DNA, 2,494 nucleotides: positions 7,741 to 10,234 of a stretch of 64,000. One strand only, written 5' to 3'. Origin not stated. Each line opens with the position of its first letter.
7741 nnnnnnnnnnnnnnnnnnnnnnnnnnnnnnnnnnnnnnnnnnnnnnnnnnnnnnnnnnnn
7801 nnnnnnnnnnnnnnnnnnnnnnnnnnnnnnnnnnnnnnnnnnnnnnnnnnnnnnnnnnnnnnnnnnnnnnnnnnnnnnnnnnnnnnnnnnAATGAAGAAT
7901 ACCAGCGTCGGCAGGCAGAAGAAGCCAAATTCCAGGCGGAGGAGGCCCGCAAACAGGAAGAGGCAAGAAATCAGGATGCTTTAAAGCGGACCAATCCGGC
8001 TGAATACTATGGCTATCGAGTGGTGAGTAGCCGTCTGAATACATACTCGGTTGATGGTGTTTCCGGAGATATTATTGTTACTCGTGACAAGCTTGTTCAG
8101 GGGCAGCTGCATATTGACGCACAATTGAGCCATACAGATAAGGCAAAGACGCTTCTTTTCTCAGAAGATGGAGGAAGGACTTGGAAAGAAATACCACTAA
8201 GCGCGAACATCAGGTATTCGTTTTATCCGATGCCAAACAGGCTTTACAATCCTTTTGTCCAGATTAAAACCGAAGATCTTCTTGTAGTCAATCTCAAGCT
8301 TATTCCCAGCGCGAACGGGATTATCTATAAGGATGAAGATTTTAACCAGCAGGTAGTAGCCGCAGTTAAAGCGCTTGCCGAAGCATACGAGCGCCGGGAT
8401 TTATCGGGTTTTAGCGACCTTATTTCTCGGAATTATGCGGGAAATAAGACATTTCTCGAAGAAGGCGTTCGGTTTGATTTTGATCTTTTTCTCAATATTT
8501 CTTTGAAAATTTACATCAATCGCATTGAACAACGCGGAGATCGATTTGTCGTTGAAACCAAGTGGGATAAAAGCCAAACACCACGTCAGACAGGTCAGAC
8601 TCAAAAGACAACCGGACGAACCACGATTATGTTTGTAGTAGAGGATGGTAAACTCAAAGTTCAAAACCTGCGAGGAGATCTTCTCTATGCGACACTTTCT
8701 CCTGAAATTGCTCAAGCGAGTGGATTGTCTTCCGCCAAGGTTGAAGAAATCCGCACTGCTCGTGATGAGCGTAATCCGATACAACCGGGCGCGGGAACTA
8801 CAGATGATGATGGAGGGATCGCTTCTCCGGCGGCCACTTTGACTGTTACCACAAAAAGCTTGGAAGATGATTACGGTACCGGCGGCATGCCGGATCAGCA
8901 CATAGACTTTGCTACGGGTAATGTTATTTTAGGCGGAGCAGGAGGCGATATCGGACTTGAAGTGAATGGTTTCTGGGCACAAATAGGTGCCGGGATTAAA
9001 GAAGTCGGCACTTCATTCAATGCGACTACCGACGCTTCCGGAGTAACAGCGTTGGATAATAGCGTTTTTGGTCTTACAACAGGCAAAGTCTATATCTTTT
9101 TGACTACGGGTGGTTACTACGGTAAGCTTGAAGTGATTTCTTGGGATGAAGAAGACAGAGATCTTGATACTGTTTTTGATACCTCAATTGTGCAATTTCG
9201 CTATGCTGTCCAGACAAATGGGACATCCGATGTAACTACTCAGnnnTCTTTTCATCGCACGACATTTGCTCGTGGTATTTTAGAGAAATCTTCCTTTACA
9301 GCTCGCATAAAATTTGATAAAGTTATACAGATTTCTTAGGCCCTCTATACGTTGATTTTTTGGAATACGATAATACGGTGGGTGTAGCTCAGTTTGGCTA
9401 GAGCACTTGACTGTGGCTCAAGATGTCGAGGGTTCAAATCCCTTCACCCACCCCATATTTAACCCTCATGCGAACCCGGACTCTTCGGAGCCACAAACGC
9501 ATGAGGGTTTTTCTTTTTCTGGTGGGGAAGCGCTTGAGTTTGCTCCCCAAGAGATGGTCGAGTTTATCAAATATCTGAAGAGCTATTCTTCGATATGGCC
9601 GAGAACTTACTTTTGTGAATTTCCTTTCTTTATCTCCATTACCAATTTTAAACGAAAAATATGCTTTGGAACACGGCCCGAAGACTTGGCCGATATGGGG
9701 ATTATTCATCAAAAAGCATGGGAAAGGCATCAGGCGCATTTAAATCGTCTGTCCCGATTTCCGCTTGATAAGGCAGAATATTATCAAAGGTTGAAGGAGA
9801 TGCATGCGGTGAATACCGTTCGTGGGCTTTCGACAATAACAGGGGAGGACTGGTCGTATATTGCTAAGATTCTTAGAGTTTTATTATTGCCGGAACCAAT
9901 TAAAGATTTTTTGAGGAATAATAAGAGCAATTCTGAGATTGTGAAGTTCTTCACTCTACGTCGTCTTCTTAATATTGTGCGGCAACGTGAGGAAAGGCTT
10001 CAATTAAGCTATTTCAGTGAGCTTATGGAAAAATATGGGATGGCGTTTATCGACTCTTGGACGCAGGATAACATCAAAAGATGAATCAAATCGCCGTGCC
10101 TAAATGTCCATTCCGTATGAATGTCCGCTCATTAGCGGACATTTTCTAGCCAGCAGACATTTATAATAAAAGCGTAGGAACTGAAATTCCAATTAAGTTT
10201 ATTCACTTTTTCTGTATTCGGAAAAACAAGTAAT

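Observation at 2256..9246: PilZ protein followed by an outer-membrane barrel, a lipoprotein and a 1410-aa secreted coiled-coil protein: candidate cell-surface or envelope-spanning assembly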

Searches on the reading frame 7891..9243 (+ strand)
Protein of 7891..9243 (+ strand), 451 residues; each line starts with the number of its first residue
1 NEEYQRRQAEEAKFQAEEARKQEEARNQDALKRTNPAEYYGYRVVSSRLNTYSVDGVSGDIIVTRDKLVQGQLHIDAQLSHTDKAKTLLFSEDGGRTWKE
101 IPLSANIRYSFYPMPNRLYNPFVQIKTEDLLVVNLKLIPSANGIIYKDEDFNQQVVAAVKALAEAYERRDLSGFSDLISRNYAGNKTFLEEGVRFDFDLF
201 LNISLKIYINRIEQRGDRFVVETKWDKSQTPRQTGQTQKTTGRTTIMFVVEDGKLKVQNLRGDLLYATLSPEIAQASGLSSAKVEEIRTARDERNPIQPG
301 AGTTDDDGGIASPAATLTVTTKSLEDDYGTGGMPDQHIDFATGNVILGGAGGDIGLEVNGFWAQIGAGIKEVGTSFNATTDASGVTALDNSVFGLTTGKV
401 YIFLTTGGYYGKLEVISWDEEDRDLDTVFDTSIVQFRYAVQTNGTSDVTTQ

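Call 38: find_homologous_proteins(query=window:7891-9243:+, max_evalue=0.001)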
Query window:7891-9243:+ (451 aa): 18 proteins with E <= 0.001 among 8000 candidates.
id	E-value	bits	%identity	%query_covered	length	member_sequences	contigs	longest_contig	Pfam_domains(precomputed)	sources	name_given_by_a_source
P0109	1.0e-139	485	53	94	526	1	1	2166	-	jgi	-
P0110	1.6e-137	477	49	100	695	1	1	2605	-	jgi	jgi:hypothetical protein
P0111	6.7e-131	455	49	100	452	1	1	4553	-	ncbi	-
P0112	9.7e-112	392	47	99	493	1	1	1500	-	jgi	-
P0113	1.9e-108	382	45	99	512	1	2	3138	-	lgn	-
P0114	1.6e-96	342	46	87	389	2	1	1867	-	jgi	-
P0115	8.1e-95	337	43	91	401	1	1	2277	-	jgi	jgi:hypothetical protein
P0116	2.9e-94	335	42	99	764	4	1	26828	-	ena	-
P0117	2.7e-90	322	42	90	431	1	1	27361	-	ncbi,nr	ncbi:MAG: hypothetical protein HQL29_02725 [Candidatus Omnitrophica bacterium]|nr:hypothetical prote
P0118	3.4e-85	305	41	90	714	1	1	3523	-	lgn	-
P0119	5.0e-82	294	55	55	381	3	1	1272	-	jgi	jgi:hypothetical protein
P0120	3.1e-79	285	37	91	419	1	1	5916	-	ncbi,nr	ncbi:MAG: hypothetical protein PHQ52_06490, partial [Candidatus Omnitrophica bacterium]|nr:hypotheti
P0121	2.9e-69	252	72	35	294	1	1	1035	-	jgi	jgi:hypothetical protein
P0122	3.1e-69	252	47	53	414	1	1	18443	-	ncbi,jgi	jgi:hypothetical protein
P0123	1.4e-68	250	48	65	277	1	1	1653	-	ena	-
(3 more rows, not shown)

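Call 47: search_solved_structures(query=A3, max_evalue=10)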
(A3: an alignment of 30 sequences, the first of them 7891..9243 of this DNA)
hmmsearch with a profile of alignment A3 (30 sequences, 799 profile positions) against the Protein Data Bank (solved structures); distinct sequences matched with E-value up to 10: 77 (the best 60 are shown).
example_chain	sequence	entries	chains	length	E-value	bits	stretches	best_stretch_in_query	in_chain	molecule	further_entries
8b6a_A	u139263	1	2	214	0.0015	20.1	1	748-796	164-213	Conserved hypothetical lipoprotein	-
1qvr_A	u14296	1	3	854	0.018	16.6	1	184-368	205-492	ClpB protein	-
6eu8_A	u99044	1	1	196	0.019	16.5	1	689-789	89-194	Putative heme binding protein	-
4hse_A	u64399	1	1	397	0.041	15.4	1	213-368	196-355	Chaperone protein ClpB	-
7e58_A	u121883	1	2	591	0.12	13.8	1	269-392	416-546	Guanylate-binding protein 2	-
7m1s_A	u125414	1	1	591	0.12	13.8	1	269-392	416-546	Guanylate-binding protein 2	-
9ugr_A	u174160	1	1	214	0.14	13.6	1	219-357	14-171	Syn-F4-Link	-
6azy_A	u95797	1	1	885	0.15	13.5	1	184-372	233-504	Heat shock protein Hsp104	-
9nzg_A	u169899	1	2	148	0.16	13.4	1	250-368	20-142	De novo designed protein, EPIC Q51N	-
9itj_U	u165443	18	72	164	0.16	13.4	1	308-410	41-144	ATP synthase subunit b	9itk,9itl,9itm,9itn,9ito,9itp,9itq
9nze_A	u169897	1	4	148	0.18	13.2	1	250-368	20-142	De novo designed protein, EPIC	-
6d00_1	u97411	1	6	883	0.19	13.2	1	184-372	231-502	Calcarisporiella thermophila Hsp104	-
5iva_B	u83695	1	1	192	0.3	12.5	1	305-390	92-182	LPS-assembly lipoprotein LptE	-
8th8_S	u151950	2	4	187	0.32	12.4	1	203-339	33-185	Coiled-coil domain-containing protein 153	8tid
8uzp_M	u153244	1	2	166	0.34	12.3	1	258-373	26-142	stem_mimetic_01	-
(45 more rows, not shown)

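Call 53: predict_structure(alignment_id=A3)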
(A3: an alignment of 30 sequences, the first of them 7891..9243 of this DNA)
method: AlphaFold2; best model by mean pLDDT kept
length: 451 residues; sequences in the alignment: 30
mean_pLDDT: 84.5   pTM: 0.43
mean pLDDT of the five models: 84.5, 84.3, 83.7, 82.6, 82.3
residues with pLDDT >= 90: 223; 70-90: 157; 50-70: 51; < 50: 20
segments of 3 or more residues with pLDDT < 50: 295-313
pLDDT, mean of each block of 10 residues (from residue 1): 92 94 94 95 96 91 91 97 97 97 97 95 97 96 90 88 88 90 81 79 88 86 88 83 89 88 65 64 68 50 31 67 80 76 82 81 88 93 89 82 91 92 63 91 87 73
secondary structure, 60 per line:
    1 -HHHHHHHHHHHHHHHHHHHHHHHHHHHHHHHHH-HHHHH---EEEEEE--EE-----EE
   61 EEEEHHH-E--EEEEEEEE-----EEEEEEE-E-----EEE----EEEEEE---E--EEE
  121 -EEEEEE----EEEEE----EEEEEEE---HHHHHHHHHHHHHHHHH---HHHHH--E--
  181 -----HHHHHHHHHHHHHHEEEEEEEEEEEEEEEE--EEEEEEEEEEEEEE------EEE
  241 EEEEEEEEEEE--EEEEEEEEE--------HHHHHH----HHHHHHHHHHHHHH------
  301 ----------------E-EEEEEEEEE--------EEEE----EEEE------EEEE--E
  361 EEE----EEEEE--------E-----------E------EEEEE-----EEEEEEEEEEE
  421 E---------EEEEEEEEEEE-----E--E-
elements in order: H2-34 H36-40 E44-49 E59-64 E72-79 E85-91 E99-101 E106-111 E118-120 E122-127 E132-136 E141-147 H151-167 H171-175 H186-199 E200-215 E218-231 E238-251 E254-262 H271-276 H281-294 E319-327 E336-339 E344-347 E354-357 E360-363 E368-372 E400-404 E410-421 E431-441

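Call 55: fold_search(model_id=the predicted structure, library=pdb)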
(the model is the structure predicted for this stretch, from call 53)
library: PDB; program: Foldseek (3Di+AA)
matches with E <= 10: 1653; with E <= 0.001: 340
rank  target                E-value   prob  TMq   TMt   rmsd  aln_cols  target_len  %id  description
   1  7o21_B                4.7e-07  1.00  0.22  0.36  15.2       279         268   12  Structure of Bdellovibrio bacteriovorus Bd1075 (released 2021-04-21)
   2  3hx8_B                8.8e-07  1.00  0.23  0.77   2.3       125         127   14  Crystal structure of putative ketosteroid isomerase (NP_103587.1) from Mesorhizobium loti at 1.45 A resolution (released 2009-07-07)
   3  3rob_A                1.2e-06  1.00  0.23  0.74   2.9       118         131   14  The crystal structure of a conserved protein from Planctomyces limnophilus DSM 3776 (released 2011-05-11)
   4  3soy                  1.4e-06  1.00  0.23  0.68   2.9       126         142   17  Nuclear transport factor 2 (NTF2-like) superfamily protein from Salmonella enterica subsp. enterica serovar Typhimurium  (released 2011-08-10)
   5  3rob_B                1.5e-06  1.00  0.23  0.76   3.1       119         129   14  The crystal structure of a conserved protein from Planctomyces limnophilus DSM 3776 (released 2011-05-11)
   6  3hx8_C                2.0e-06  1.00  0.23  0.77   2.4       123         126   15  Crystal structure of putative ketosteroid isomerase (NP_103587.1) from Mesorhizobium loti at 1.45 A resolution (released 2009-07-07)
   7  5ien_B                2.0e-06  1.00  0.23  0.76   2.5       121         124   12  Structure of CDL2.2, a computationally designed Vitamin-D3 binder (released 2017-03-01)
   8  3rob_D                2.3e-06  1.00  0.23  0.77   2.8       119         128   14  The crystal structure of a conserved protein from Planctomyces limnophilus DSM 3776 (released 2011-05-11)
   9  7o21_A                3.0e-06  1.00  0.21  0.34  16.5       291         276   13  Structure of Bdellovibrio bacteriovorus Bd1075 (released 2021-04-21)
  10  7c5y_B                3.5e-06  1.00  0.21  0.20  24.7       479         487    7  Crystal structure of the iota-carbonic anhydrase from eukaryotic microalga complexed with iodide (released 2021-04-28)
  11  3hx8_A                3.7e-06  1.00  0.23  0.75   3.3       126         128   13  Crystal structure of putative ketosteroid isomerase (NP_103587.1) from Mesorhizobium loti at 1.45 A resolution (released 2009-07-07)
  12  5ien_A                4.4e-06  1.00  0.23  0.74   2.6       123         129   12  Structure of CDL2.2, a computationally designed Vitamin-D3 binder (released 2017-03-01)
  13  3s5c_B                5.5e-06  1.00  0.22  0.63   3.8       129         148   12  Crystal Structure of a Hexachlorocyclohexane dehydrochlorinase (LinA) Type2 (released 2012-05-23)
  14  2chc_B                5.5e-06  1.00  0.23  0.56   7.5       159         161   14  Structure of Rv3472(D26N), a function unknown protein from Mycobacterium tuberculosis (released 2007-05-01)
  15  2chc_A                5.8e-06  1.00  0.22  0.53   7.3       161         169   12  Structure of Rv3472(D26N), a function unknown protein from Mycobacterium tuberculosis (released 2007-05-01)
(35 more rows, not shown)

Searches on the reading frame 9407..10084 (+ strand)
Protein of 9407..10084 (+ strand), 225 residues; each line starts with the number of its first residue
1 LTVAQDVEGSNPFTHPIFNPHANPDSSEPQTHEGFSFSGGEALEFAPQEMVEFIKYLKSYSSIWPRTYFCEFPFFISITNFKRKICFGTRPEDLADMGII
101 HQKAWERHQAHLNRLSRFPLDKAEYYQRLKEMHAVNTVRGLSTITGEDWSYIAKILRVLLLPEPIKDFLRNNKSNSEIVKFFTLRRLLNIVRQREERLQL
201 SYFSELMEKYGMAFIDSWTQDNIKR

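Call 7: search_protein_families(library=pfam, proteins=[window:9407-10084:+], max_evalue=0.1)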
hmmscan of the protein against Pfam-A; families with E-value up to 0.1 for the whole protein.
window:9407-10084:+ (225 aa): 3 families
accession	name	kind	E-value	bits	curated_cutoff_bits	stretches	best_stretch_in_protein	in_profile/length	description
PF17762.8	HTH_ParB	-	5.5e-05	23.7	22.6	1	119-173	5-58/102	ParB HTH domain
PF05880.17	Fiji_64_capsid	-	0.023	13.5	27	1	147-202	478-532/544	Fijivirus 64 kDa capsid protein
PF18086.7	PPIP5K2_N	-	0.052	14.2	35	0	116-139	60-83/90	Diphosphoinositol pentakisphosphate kinase 2 N-terminal domain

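Call 8: search_protein_families(library=ncbifam, proteins=[window:9407-10084:+], max_evalue=0.1)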
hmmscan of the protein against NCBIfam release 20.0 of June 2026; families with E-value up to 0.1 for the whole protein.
window:9407-10084:+ (225 aa): 2 families
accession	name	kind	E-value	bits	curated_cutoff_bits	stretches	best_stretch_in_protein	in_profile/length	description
TIGR04285.1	nucleoid_noc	exception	0.0049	16.3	315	1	119-173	99-152/255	nucleoid occlusion protein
TIGR00180.1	parB_part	domain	0.0053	16.5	58.45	1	118-179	104-166/186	ParB/RepB/Spo0J family partition protein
